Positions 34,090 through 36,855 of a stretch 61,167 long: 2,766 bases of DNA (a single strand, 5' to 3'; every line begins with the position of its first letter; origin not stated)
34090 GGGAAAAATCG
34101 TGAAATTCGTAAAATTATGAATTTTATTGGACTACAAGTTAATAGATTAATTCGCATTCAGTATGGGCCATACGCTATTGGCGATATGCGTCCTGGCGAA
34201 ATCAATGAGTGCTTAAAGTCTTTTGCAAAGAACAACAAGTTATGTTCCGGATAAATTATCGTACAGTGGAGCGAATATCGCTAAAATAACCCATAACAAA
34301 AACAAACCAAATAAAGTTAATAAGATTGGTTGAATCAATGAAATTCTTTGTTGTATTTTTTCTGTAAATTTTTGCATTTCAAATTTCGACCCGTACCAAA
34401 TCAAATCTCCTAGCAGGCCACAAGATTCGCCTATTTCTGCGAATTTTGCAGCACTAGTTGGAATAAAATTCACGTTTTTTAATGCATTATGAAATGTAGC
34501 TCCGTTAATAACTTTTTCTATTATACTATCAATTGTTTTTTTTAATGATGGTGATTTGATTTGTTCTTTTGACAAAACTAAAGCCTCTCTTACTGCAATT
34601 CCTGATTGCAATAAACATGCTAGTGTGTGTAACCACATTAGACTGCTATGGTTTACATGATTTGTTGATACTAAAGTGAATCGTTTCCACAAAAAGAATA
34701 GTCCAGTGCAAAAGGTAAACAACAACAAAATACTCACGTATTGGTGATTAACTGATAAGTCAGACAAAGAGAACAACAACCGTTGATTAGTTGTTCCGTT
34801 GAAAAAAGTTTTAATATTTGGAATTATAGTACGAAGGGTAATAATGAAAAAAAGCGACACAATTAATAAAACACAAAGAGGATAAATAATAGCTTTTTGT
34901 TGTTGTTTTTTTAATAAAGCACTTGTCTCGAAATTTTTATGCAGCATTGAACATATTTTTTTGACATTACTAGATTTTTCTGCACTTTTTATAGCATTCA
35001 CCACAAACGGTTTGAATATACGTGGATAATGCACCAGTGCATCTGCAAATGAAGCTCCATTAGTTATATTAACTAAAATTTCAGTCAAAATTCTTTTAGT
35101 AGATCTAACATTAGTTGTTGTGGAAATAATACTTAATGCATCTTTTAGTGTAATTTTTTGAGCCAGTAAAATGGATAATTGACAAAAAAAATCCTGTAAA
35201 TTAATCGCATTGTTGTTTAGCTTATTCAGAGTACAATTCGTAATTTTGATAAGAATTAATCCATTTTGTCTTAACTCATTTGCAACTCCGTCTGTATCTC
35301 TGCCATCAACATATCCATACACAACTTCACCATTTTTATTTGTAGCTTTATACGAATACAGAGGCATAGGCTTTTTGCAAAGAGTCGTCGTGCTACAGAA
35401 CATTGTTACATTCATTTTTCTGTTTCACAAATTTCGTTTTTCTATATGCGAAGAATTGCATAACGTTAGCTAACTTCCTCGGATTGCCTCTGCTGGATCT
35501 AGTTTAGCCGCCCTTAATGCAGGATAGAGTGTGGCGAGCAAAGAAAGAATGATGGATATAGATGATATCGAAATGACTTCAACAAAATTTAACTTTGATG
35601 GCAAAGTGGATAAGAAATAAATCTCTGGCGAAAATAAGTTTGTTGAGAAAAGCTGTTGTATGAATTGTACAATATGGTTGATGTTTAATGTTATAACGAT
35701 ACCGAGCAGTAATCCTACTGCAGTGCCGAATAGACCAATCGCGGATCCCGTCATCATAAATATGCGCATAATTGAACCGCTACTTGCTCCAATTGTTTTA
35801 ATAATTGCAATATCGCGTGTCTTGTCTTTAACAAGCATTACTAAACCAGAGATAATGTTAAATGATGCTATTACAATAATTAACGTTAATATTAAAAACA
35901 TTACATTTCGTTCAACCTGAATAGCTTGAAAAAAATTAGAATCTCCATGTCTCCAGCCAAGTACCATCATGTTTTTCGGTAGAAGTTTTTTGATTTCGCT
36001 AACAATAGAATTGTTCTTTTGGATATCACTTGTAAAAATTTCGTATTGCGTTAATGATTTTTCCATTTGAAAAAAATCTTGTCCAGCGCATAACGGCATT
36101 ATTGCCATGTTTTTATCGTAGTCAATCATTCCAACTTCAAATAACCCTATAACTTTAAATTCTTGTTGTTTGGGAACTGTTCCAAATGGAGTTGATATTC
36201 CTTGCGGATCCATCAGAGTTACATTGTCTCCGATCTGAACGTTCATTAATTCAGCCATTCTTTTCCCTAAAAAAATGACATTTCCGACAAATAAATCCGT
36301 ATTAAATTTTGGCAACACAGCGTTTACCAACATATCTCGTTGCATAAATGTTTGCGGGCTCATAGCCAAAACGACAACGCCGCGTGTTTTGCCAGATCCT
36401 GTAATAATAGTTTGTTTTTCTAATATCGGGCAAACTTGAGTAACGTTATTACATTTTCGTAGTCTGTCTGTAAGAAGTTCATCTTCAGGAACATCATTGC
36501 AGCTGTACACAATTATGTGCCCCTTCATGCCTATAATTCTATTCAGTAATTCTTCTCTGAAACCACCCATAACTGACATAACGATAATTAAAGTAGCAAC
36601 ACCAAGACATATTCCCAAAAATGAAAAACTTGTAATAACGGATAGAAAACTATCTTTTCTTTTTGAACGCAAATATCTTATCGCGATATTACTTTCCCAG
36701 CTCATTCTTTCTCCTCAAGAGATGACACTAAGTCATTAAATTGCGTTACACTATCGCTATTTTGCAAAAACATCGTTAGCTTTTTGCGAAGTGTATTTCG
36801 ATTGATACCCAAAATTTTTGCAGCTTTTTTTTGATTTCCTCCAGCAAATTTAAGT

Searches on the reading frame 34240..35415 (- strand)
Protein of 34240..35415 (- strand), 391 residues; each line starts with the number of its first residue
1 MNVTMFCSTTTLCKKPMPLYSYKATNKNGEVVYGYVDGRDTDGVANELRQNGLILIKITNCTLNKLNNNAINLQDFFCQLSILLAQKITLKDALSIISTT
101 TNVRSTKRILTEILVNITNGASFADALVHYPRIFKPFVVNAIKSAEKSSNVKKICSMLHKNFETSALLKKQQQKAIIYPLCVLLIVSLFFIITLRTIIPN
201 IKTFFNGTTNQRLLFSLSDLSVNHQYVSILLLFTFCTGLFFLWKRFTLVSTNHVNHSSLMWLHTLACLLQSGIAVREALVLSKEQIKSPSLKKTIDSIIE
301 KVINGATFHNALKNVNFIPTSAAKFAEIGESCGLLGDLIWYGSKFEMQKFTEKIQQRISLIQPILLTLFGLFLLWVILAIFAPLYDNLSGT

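Call 78: search_protein_families(library=pfam, proteins=[window:34240-35415:-], max_evalue=0.00001)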
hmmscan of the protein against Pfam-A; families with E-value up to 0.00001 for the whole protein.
window:34240-35415:- (391 aa): 1 family
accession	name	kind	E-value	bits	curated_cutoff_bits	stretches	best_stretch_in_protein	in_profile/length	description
PF00482.28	T2SSF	-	1e-36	126.1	25.2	2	76-198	1-124/125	Type II secretion system (T2SS), protein F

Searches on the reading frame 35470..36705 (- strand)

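Call 78: search_protein_families(library=pfam, proteins=[window:35470-36705:-], max_evalue=0.00001)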
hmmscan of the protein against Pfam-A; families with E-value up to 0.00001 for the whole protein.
window:35470-36705:- (411 aa): 2 families
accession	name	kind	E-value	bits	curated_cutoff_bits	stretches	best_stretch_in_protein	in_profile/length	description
PF12704.14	MacB_PCD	-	9.2e-13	49.4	27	1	27-215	3-181/207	MacB-like periplasmic core domain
PF02687.27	FtsX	-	5.7e-12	46.2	25.5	1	271-404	2-120/120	FtsX-like permease C-terminal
